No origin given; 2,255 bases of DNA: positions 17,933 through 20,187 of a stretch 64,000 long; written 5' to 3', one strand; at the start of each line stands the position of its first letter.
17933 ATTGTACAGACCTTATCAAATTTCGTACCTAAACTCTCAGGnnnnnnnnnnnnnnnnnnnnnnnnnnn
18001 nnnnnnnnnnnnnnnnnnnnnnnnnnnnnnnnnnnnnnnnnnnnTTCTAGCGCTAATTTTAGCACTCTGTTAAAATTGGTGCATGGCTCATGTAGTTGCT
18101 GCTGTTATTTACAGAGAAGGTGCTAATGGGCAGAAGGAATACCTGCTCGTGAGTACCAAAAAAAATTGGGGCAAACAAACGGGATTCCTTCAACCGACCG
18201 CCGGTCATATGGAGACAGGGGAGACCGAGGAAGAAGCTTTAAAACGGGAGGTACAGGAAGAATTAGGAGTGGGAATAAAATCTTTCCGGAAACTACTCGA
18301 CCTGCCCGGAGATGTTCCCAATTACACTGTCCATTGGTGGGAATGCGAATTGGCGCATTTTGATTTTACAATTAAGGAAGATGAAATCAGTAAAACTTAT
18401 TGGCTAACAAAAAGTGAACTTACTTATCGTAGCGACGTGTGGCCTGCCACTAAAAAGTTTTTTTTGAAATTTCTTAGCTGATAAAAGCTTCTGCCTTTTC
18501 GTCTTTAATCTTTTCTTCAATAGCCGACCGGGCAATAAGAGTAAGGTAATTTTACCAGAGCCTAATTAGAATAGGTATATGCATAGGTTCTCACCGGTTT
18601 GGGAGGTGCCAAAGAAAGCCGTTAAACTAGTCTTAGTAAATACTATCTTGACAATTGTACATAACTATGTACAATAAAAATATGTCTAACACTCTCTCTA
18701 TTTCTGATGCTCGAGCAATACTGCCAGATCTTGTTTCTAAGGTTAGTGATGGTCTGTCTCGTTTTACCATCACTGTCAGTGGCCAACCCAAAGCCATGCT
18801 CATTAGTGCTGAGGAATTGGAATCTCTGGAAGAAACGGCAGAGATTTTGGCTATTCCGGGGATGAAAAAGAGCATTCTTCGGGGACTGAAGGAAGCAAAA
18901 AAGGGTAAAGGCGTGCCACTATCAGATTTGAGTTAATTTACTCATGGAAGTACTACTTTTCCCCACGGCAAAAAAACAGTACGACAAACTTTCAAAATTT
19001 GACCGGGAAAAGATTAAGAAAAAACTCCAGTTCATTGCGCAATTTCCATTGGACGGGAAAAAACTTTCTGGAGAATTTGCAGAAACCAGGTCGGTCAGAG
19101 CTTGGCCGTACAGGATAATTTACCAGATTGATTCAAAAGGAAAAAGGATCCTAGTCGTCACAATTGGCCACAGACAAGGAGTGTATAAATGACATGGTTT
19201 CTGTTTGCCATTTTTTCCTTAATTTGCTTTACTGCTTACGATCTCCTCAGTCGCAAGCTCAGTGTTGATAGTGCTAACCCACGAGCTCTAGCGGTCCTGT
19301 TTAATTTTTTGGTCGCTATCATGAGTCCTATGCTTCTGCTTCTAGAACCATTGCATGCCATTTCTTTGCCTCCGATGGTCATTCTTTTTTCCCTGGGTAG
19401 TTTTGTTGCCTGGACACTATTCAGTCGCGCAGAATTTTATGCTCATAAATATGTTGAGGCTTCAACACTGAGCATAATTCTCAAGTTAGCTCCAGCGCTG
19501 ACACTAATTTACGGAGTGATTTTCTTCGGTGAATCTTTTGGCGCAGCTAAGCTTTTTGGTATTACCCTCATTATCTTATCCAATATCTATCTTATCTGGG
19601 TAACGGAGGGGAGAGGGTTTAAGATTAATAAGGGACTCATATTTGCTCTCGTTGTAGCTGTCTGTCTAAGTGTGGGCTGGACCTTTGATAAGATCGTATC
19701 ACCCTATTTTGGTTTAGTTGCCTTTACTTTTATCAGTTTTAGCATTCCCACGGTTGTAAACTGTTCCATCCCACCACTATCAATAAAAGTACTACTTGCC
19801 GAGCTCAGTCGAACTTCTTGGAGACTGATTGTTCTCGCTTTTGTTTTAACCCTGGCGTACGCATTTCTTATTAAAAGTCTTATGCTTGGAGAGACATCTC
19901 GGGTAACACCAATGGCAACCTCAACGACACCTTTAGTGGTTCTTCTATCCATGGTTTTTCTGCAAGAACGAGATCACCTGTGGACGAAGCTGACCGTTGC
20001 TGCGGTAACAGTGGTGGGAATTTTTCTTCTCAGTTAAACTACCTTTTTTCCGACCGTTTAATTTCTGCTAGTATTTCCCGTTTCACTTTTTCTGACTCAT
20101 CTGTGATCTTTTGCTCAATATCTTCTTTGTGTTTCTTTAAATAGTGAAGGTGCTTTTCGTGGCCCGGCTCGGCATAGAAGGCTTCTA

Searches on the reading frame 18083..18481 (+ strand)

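Call 47: search_protein_families(library=pfam, max_evalue=0.01, proteins=[window:18083-18481:+])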
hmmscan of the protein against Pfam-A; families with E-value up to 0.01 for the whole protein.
window:18083-18481:+ (132 aa): 1 family
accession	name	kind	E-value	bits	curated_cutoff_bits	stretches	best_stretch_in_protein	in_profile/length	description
PF00293.34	NUDIX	-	1.1e-12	48.6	21.1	1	5-127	5-131/134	NUDIX domain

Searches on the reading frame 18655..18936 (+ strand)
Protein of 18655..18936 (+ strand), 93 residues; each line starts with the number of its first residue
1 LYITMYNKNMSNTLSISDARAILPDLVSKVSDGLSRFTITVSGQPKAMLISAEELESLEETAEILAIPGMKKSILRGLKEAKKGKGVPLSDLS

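Call 47: search_protein_families(library=pfam, max_evalue=0.01, proteins=[window:18655-18936:+])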
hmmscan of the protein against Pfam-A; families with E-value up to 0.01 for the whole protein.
window:18655-18936:+ (93 aa): 1 family
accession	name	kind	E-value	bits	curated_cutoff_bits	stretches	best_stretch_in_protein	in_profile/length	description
PF02604.26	PhdYeFM_antitox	-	7.9e-14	51.6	29.8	1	12-82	2-72/74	Antitoxin Phd_YefM, type II toxin-antitoxin system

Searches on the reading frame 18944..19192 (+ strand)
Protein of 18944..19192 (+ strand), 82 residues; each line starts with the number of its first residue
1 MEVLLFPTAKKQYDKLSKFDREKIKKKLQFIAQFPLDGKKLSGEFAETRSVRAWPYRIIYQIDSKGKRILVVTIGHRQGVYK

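Call 47: search_protein_families(library=pfam, max_evalue=0.01, proteins=[window:18944-19192:+])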
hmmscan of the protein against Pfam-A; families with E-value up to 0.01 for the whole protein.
window:18944-19192:+ (82 aa): 2 families
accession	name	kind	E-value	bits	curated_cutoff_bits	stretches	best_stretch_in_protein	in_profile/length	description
PF05016.21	ParE_toxin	-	7.6e-11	42.9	23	1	7-80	5-88/89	ParE toxin of type II toxin-antitoxin system, parDE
PF15781.12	ParE-like_toxin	-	0.00061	20.1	28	1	6-82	4-84/87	ParE-like toxin of type II bacterial toxin-antitoxin system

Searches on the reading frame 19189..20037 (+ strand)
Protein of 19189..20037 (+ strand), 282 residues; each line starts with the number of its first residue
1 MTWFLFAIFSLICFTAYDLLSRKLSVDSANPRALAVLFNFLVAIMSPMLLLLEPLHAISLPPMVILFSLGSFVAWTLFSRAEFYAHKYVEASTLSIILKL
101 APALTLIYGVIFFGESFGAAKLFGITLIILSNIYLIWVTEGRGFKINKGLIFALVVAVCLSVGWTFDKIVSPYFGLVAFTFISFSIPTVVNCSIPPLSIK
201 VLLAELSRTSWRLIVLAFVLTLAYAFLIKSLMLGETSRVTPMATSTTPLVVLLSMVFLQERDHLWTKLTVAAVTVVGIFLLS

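Call 47: search_protein_families(library=pfam, max_evalue=0.01, proteins=[window:19189-20037:+])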
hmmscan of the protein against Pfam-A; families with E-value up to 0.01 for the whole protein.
window:19189-20037:+ (282 aa): 1 family
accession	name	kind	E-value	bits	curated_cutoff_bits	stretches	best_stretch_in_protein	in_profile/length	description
PF00892.27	EamA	-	6e-19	69.1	28.2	2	2-133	2-131/135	EamA-like transporter family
